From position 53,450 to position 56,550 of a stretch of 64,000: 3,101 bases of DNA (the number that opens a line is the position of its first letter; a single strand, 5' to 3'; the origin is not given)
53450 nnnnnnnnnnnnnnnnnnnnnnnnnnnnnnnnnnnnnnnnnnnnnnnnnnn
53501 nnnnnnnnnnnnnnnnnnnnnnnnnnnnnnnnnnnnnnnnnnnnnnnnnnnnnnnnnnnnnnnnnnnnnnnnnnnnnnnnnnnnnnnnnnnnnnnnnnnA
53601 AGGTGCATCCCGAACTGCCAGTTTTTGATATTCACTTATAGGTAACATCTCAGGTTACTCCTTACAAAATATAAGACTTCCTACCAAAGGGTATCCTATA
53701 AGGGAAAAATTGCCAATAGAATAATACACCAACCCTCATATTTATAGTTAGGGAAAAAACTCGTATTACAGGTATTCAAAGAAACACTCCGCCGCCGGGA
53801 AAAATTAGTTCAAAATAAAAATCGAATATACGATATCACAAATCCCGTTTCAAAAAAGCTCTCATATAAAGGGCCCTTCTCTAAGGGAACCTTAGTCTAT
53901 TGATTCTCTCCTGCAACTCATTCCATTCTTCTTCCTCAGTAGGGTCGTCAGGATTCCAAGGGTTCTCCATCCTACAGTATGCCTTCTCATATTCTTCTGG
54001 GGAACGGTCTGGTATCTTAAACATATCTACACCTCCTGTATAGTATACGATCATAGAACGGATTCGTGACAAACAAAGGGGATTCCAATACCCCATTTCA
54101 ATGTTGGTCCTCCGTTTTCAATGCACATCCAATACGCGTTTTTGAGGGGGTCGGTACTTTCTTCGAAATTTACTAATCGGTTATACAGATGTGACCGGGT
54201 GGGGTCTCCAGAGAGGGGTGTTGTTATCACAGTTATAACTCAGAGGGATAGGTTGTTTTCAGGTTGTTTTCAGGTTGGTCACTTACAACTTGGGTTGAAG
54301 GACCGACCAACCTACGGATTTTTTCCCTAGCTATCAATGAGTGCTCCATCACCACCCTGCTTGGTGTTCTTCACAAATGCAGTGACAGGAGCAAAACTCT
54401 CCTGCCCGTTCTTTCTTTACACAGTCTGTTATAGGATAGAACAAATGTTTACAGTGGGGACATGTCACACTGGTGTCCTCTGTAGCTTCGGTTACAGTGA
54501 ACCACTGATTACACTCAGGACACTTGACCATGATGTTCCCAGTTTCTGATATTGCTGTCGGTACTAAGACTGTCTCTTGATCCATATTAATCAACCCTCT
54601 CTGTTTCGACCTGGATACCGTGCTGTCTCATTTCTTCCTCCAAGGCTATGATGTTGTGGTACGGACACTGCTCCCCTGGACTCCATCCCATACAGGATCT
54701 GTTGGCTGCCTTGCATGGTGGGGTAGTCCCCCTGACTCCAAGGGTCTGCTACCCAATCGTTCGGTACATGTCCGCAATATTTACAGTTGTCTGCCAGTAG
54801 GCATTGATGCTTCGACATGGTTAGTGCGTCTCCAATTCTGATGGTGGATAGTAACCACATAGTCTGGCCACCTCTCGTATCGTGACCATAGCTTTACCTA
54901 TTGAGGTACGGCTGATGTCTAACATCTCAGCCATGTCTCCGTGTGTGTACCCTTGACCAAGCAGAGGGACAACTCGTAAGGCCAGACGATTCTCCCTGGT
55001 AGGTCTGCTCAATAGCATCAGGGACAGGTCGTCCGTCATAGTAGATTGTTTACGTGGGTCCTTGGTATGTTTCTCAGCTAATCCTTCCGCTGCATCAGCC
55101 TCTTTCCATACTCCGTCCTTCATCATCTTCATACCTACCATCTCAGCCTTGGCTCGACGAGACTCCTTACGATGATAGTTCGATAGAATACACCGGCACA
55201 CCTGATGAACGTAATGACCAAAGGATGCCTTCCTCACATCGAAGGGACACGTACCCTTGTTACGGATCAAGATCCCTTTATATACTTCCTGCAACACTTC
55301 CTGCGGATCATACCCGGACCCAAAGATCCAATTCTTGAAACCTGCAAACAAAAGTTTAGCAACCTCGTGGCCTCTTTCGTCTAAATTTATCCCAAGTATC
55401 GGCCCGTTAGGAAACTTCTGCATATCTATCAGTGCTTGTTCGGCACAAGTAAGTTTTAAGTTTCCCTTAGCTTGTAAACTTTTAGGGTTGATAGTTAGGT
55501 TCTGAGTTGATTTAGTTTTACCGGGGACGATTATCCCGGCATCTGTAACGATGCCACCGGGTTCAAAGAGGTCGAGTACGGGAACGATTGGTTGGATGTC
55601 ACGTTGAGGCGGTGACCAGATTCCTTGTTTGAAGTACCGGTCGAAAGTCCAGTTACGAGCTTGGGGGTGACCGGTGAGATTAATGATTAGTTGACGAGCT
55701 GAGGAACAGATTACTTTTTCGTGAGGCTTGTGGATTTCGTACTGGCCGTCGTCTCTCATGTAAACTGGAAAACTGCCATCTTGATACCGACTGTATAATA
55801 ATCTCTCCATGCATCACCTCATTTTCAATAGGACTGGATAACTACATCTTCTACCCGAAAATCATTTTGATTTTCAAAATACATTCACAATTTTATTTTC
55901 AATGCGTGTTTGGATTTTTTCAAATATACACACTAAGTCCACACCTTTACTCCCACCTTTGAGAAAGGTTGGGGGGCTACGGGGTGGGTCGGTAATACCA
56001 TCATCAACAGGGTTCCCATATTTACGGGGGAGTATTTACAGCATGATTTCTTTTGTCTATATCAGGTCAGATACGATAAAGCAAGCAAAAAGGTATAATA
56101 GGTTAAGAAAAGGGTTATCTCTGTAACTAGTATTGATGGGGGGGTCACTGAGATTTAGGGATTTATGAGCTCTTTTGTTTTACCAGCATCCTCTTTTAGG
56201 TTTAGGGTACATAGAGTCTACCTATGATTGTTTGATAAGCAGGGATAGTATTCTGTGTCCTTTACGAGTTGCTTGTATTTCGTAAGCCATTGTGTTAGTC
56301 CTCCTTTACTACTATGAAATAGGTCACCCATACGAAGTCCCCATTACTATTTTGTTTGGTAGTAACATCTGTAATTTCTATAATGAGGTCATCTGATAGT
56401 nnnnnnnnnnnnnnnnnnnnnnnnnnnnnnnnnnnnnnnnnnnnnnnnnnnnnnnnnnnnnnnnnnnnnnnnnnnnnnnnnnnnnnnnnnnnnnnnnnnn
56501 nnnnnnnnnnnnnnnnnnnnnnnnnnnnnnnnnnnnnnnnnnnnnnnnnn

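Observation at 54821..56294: The sigma-factor gene carries a ~170-aa N-terminal extension and a ~480-bp upstream non-coding region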

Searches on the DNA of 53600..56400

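Call 10: search_rna_families(source=window, start=53600, end=56400, threshold=evalue, max_evalue=10)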
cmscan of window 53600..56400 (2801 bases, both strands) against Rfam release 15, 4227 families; matches with E-value up to 10: 3.
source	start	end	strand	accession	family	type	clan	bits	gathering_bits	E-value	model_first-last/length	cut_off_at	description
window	55305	55364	-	RF03071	Sodium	Cis-reg; riboswitch;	-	19.8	40.5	0.5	1-55/55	no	Na+ riboswitch aptamer (DUF1646)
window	55072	55128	-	RF01141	sR18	Gene; snRNA; snoRNA; CD-box;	-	17.9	45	0.64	1-56/56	no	Small nucleolar RNA sR18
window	53935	54005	+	RF02172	RFPL3-AS1_2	Gene; lncRNA;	-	13.8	40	2.5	1-71/71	no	RFPL3 antisense RNA 1 conserved region 2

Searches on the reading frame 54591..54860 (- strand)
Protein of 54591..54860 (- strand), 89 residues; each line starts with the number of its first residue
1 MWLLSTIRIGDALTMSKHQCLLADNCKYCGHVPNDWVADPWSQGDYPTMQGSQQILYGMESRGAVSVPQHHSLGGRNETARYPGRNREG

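Call 52: search_protein_families(library=phrogs, proteins=[window:54591-54860:-], max_evalue=0.01)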
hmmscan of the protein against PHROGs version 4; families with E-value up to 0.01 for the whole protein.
window:54591-54860:- (89 aa): 0 families
